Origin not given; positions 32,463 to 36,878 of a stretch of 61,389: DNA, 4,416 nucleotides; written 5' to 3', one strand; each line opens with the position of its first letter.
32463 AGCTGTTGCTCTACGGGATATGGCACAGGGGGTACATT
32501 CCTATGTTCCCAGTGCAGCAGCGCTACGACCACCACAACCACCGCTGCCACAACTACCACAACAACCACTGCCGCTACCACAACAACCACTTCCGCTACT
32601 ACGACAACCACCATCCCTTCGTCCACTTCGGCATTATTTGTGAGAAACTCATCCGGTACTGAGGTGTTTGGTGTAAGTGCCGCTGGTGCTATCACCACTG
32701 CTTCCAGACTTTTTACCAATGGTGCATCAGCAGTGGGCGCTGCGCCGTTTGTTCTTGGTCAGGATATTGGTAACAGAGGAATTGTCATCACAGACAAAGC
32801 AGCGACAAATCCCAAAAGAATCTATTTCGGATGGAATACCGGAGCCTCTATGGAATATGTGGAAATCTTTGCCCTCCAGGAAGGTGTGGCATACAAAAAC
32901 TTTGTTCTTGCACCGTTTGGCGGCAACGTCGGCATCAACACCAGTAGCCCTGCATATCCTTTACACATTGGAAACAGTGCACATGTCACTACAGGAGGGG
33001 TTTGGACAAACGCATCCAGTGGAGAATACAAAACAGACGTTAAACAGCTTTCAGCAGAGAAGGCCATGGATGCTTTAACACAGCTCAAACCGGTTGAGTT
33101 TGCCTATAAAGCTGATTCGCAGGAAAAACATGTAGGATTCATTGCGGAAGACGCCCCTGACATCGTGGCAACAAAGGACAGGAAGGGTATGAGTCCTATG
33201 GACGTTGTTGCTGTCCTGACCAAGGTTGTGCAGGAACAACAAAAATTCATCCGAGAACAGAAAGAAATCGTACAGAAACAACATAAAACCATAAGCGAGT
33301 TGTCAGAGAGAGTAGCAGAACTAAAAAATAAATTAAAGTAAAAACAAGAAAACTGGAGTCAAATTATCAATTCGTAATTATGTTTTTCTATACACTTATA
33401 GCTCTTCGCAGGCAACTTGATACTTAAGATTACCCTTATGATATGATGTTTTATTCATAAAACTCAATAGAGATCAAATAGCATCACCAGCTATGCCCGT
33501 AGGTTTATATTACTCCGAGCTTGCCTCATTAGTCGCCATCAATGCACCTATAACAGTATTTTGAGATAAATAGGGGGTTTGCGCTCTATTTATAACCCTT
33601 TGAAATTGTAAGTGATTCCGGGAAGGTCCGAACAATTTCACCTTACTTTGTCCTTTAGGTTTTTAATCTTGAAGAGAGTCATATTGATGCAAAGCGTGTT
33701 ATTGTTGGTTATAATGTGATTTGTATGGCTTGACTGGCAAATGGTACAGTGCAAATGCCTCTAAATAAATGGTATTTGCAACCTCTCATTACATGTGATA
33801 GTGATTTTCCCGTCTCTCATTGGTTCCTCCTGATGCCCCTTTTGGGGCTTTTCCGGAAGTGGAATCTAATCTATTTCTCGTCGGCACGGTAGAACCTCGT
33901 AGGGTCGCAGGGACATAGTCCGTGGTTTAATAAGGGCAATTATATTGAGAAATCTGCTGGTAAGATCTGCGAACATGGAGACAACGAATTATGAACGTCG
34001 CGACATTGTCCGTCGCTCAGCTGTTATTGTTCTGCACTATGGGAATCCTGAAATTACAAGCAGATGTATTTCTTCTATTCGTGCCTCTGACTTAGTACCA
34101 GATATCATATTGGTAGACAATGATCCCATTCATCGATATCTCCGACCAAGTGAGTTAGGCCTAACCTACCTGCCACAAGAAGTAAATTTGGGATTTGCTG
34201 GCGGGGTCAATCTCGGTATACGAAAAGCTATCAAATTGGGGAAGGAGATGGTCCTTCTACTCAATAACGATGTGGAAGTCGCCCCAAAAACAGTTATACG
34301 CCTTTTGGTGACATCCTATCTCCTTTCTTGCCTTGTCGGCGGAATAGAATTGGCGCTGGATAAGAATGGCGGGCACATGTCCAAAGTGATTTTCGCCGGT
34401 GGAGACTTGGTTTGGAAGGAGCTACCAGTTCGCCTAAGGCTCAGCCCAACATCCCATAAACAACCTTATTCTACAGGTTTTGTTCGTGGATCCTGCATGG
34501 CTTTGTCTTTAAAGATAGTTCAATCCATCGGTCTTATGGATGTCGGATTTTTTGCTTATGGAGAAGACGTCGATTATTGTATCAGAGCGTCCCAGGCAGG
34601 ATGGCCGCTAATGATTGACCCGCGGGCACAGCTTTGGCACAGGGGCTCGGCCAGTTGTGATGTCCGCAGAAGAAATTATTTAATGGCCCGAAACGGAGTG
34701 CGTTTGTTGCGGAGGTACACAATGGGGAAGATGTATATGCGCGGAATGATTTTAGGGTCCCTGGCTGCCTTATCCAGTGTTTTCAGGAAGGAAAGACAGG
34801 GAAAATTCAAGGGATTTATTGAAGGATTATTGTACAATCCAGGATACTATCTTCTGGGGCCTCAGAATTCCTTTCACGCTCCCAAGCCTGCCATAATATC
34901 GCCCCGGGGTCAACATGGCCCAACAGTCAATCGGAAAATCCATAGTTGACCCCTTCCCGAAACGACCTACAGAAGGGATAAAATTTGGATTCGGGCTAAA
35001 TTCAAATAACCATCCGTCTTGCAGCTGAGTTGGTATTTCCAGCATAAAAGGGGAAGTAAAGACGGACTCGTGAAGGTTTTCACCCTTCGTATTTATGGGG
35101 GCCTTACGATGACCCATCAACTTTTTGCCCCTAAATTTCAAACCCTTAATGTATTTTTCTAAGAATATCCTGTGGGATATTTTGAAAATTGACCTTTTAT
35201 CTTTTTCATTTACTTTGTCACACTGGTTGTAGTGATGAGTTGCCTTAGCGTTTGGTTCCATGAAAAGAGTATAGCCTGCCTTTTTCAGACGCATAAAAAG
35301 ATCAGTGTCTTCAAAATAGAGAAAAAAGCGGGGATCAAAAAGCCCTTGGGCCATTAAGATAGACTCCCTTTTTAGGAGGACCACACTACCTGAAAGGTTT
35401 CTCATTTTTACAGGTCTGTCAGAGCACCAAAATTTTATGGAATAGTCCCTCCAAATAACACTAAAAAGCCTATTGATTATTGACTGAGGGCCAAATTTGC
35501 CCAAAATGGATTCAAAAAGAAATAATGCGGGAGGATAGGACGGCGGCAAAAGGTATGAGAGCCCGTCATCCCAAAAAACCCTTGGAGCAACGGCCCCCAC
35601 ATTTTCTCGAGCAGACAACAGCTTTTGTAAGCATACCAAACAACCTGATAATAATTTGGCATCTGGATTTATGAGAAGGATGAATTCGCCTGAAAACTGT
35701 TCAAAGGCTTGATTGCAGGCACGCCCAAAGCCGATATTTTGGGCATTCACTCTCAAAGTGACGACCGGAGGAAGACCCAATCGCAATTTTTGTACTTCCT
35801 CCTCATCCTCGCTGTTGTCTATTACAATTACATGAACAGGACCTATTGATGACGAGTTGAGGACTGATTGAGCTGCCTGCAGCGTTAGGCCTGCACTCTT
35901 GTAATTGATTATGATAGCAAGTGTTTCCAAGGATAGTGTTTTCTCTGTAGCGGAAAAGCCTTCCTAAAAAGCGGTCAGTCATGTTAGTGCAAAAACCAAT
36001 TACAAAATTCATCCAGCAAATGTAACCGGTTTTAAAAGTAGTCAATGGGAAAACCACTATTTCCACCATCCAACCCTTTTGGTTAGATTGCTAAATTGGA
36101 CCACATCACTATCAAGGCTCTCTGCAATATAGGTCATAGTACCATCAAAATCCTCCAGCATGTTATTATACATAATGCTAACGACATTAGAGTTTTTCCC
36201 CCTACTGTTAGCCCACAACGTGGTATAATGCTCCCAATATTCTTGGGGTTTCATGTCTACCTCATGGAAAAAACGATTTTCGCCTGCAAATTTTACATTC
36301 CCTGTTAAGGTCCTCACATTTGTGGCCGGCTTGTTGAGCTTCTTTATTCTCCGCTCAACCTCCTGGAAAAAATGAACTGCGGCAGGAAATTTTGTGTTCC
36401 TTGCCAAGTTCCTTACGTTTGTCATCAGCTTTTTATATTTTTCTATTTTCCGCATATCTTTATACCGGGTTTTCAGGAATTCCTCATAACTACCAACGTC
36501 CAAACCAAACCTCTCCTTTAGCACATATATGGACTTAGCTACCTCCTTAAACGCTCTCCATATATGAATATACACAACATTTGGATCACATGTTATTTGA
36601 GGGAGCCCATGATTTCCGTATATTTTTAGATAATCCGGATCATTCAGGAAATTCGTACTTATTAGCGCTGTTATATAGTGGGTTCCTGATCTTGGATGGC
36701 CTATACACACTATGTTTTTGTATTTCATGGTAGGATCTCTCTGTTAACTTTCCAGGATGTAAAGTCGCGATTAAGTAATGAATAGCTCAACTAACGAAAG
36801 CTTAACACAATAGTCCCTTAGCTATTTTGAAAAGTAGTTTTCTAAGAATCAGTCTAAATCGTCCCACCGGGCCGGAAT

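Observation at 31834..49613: Island cargo: two Thr-tract, S74-chaperone fibre-like secreted proteins bracket a 14-kb glycosylation block with a GtrB-like plus TMTC-like (GT-C/TPR) pair; candidate protein O-glycosylation / surface-fibre system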

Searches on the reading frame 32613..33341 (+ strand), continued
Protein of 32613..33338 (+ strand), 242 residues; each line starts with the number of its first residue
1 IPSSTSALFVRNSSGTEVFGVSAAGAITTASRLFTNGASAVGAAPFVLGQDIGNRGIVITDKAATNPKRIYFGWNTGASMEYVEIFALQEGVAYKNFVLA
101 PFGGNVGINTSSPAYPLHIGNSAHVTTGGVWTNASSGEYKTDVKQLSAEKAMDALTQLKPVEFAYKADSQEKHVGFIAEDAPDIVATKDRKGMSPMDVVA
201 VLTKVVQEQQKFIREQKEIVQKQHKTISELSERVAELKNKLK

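Call 59: search_protein_families(library=pfam, proteins=[L027:60-1787:+, L027:1784-2482:+, L027:2473-3417:+, L027:3446-5107:+, L027:5159-6178:+, L027:6109-7281:+, L027:7312-9201:+, L027:12525-13460:+, L027:13473-14591:+, L027:15457-17634:+], max_evalue=0.001)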
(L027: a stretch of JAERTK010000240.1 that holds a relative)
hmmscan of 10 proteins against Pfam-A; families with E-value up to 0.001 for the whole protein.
L027:60-1787:+ (575 aa): 1 family
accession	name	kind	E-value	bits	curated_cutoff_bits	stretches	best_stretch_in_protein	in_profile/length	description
PF09586.16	YfhO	-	1.5e-13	50.6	28.5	1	477-550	759-833/835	Bacterial membrane protein YfhO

L027:1784-2482:+ (232 aa): 3 families
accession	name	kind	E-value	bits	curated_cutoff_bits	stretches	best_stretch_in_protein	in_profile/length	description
PF00535.33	Glycos_transf_2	-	1.9e-28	99.9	23.3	1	13-161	1-150/168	Glycosyl transferase family 2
PF10111.15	Glyco_tranf_2_2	-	1.8e-07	31.4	27.3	1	13-118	1-106/276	Glycosyltransferase like family 2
PF13641.12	Glyco_tranf_2_3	-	3.2e-07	31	27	1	12-123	3-116/230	Glycosyltransferase like family 2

L027:2473-3417:+ (314 aa): 1 family
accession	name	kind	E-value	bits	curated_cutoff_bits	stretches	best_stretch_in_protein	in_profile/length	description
PF03706.18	LPG_synthase_TM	-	4.1e-38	132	33.4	1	12-304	2-301/302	Lysylphosphatidylglycerol synthase TM region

L027:3446-5107:+ (553 aa): 6 families
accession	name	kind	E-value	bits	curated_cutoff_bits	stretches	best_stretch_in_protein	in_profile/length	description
PF01408.29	GFO_IDH_MocA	-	2.7e-20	73.7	24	1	29-146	1-120/120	Oxidoreductase family, NAD-binding Rossmann fold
PF00132.30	Hexapep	-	4.3e-18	64.6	27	2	376-410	1-35/36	Bacterial transferase hexapeptide (six repeats)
PF22725.1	GFO_IDH_MocA_C3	-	3.3e-13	50.2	27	1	155-262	2-122/124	GFO/IDH/MocA C-terminal domain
PF02894.22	GFO_IDH_MocA_C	-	7e-09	36.2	22.9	1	158-351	1-216/218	Oxidoreductase family, C-terminal alpha/beta domain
PF25084.1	LbH_EIF2B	-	1.8e-08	34.8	54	1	363-431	8-74/105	EIF2B subunit epsilon LbH domain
PF14602.12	Hexapep_2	-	3e-07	30.5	27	1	396-428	3-33/34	Hexapeptide repeat of succinyl-transferase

L027:5159-6178:+ (339 aa): 10 families
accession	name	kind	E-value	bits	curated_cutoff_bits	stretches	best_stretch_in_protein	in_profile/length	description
PF01370.27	Epimerase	-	9.1e-54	182.8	20.9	1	13-252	1-240/240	NAD dependent epimerase/dehydratase family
PF16363.11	GDP_Man_Dehyd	-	1e-45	157.1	27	1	14-314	1-331/332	GDP-mannose 4,6 dehydratase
PF01073.25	3Beta_HSD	-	5.6e-32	111.3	22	1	14-241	1-230/280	3-beta hydroxysteroid dehydrogenase/isomerase family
PF02719.21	Polysacc_synt_2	-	9.8e-17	61.5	20.2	1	13-189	1-174/293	Polysaccharide biosynthesis protein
PF04321.23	RmlD_sub_bind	-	3.2e-14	53.1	27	1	12-207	2-169/287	RmlD substrate binding domain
PF07993.18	NAD_binding_4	-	2.9e-12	46.7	20.1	1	15-227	1-249/258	Male sterility protein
PF13460.12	NAD_binding_10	-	1.3e-09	38.6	27.2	1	17-147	1-112/184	NAD(P)H-binding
PF00106.31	adh_short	-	2.9e-07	30.6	26.6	1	11-179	1-172/195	short chain dehydrogenase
PF05368.20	NmrA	-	3.2e-07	30.7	27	1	11-133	3-108/298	NmrA-like family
PF08659.16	KR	-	2.2e-05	24.9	22.6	1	13-138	3-143/180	KR domain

L027:6109-7281:+ (390 aa): 4 families
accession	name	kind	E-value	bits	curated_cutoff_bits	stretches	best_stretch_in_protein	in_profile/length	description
PF01041.23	DegT_DnrJ_EryC1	-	5.1e-100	335.6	19.8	1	32-385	2-359/360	DegT/DnrJ/EryC1/StrS aminotransferase family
PF00155.27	Aminotran_1_2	-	1.1e-08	35.1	19.7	1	58-155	46-158/361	Aminotransferase class I and II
PF01053.26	Cys_Met_Meta_PP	-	2.6e-08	33.3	27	1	53-221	51-218/381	Cys/Met metabolism PLP-dependent enzyme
PF00464.25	SHMT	-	0.00054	19.1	27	1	120-181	146-209/399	Serine hydroxymethyltransferase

L027:7312-9201:+ (629 aa): 4 families
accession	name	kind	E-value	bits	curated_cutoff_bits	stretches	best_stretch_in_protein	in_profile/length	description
PF00733.27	Asn_synthase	-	6.8e-92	309.3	21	1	244-621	1-353/354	Asparagine synthase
PF13522.11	GATase_6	-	2.5e-50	170.3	27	1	32-161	1-130/130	Glutamine amidotransferase domain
PF13537.11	GATase_7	-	1.1e-49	167.9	25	1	47-166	1-122/123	Glutamine amidotransferase domain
PF12481.13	DUF3700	-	3.5e-05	23.8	27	1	114-167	124-177/228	Aluminium induced protein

L027:12525-13460:+ (311 aa): 4 families
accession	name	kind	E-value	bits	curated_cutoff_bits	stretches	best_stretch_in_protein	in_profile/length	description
PF01370.27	Epimerase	-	6.7e-69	232.4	20.9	1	9-240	1-240/240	NAD dependent epimerase/dehydratase family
PF16363.11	GDP_Man_Dehyd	-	6.3e-21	75.6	27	1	41-302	58-332/332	GDP-mannose 4,6 dehydratase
PF04321.23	RmlD_sub_bind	-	4.2e-06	26.5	27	1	8-67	2-60/287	RmlD substrate binding domain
PF02719.21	Polysacc_synt_2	-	0.00015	21.5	20.2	0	43-108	62-126/293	Polysaccharide biosynthesis protein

L027:13473-14591:+ (372 aa): 3 families
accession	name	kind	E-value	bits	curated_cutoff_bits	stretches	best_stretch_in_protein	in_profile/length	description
PF00535.33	Glycos_transf_2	-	3e-21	76.5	23.3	1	6-158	2-164/168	Glycosyl transferase family 2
PF13641.12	Glyco_tranf_2_3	-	3.2e-07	31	27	1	4-199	3-211/230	Glycosyltransferase like family 2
PF10111.15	Glyco_tranf_2_2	-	3.9e-05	23.7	27.3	1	18-187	13-206/276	Glycosyltransferase like family 2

L027:15457-17634:+ (725 aa): 8 families
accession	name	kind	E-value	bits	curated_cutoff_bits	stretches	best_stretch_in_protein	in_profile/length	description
PF00534.26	Glycos_transf_1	-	1.3e-28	100.1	26.4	1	521-699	4-169/172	Glycosyl transferases group 1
PF13692.12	Glyco_trans_1_4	-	1.6e-26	93.7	27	1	535-686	4-141/142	Glycosyl transferases group 1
PF13439.12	Glyco_transf_4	-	4.3e-24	85.9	28.5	1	334-509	1-168/170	Glycosyltransferase Family 4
PF13579.12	Glyco_trans_4_4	-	3.5e-17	63.6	29.7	1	335-506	1-158/158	Glycosyl transferase 4-like domain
PF13641.12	Glyco_tranf_2_3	-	5.1e-13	50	27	1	17-242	5-214/230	Glycosyltransferase like family 2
PF00535.33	Glycos_transf_2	-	1.3e-12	48.4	23.3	1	17-201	2-166/168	Glycosyl transferase family 2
PF13632.12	Glyco_trans_2_3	-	1.8e-11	44.7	27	1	94-243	1-125/198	Glycosyl transferase family group 2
PF13477.12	Glyco_trans_4_2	-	7.8e-06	26.5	23.4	1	386-479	50-137/139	Glycosyl transferase 4-like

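Call 69: find_related_loci(query=A1, collection=viral_contigs, flank=10000)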
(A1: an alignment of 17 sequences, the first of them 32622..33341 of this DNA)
Query A1 (239 aa) in viral_contigs; peptide patterns used: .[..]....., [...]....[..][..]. (x = any residue, [..] = any of these).
66 stretches matched a pattern, but none encodes a relative of the query by tblastn (E <= 1e-3).

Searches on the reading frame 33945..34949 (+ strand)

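Call 4: search_protein_families(library=pfam, proteins=[window:33945-34949:+], max_evalue=0.01)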
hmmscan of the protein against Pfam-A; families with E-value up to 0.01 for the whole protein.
window:33945-34949:+ (334 aa): 3 families
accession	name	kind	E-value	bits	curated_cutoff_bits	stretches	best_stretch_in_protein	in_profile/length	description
PF00535.33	Glycos_transf_2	-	1.4e-06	28.8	23.3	1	27-121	2-100/168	Glycosyl transferase family 2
PF13641.12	Glyco_tranf_2_3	-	5.4e-05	23.7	27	1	72-241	59-220/230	Glycosyltransferase like family 2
PF13632.12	Glyco_trans_2_3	-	8.3e-05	22.9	27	1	176-239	68-130/198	Glycosyl transferase family group 2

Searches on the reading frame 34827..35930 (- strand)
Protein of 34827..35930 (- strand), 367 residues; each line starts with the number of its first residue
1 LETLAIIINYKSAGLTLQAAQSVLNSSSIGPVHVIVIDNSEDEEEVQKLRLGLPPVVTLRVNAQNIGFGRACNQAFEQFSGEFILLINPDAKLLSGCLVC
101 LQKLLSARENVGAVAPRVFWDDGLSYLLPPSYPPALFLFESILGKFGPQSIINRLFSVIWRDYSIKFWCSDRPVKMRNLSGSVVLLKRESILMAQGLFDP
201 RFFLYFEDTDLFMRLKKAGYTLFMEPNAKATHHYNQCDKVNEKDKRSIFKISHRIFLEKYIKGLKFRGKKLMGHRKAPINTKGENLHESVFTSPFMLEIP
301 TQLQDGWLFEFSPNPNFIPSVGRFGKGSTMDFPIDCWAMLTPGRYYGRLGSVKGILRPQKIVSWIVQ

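Call 4: search_protein_families(library=pfam, proteins=[window:34827-35930:-], max_evalue=0.01)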
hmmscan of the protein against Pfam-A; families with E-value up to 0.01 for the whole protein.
window:34827-35930:- (367 aa): 2 families
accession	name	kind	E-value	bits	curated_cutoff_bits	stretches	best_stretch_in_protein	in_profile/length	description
PF00535.33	Glycos_transf_2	-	1.9e-09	38.1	23.3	1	6-123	3-121/168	Glycosyl transferase family 2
PF13641.12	Glyco_tranf_2_3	-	1.7e-07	32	27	1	5-232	5-211/230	Glycosyltransferase like family 2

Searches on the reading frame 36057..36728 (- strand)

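Call 4: search_protein_families(library=pfam, proteins=[window:36057-36728:-], max_evalue=0.01)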
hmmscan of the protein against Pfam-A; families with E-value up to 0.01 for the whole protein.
window:36057-36728:- (223 aa): 2 families
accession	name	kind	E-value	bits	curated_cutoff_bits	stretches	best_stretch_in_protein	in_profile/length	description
PF00685.33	Sulfotransfer_1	-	3.2e-06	27.2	22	1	40-206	80-180/255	Sulfotransferase domain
PF13469.12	Sulfotransfer_3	-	0.00035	21.3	27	0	6-45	2-25/216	Sulfotransferase family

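Call 19: search_protein_families(library=ncbifam, proteins=[window:36057-36728:-], max_evalue=0.01)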
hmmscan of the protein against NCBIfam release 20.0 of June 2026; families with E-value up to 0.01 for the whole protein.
window:36057-36728:- (223 aa): 0 families
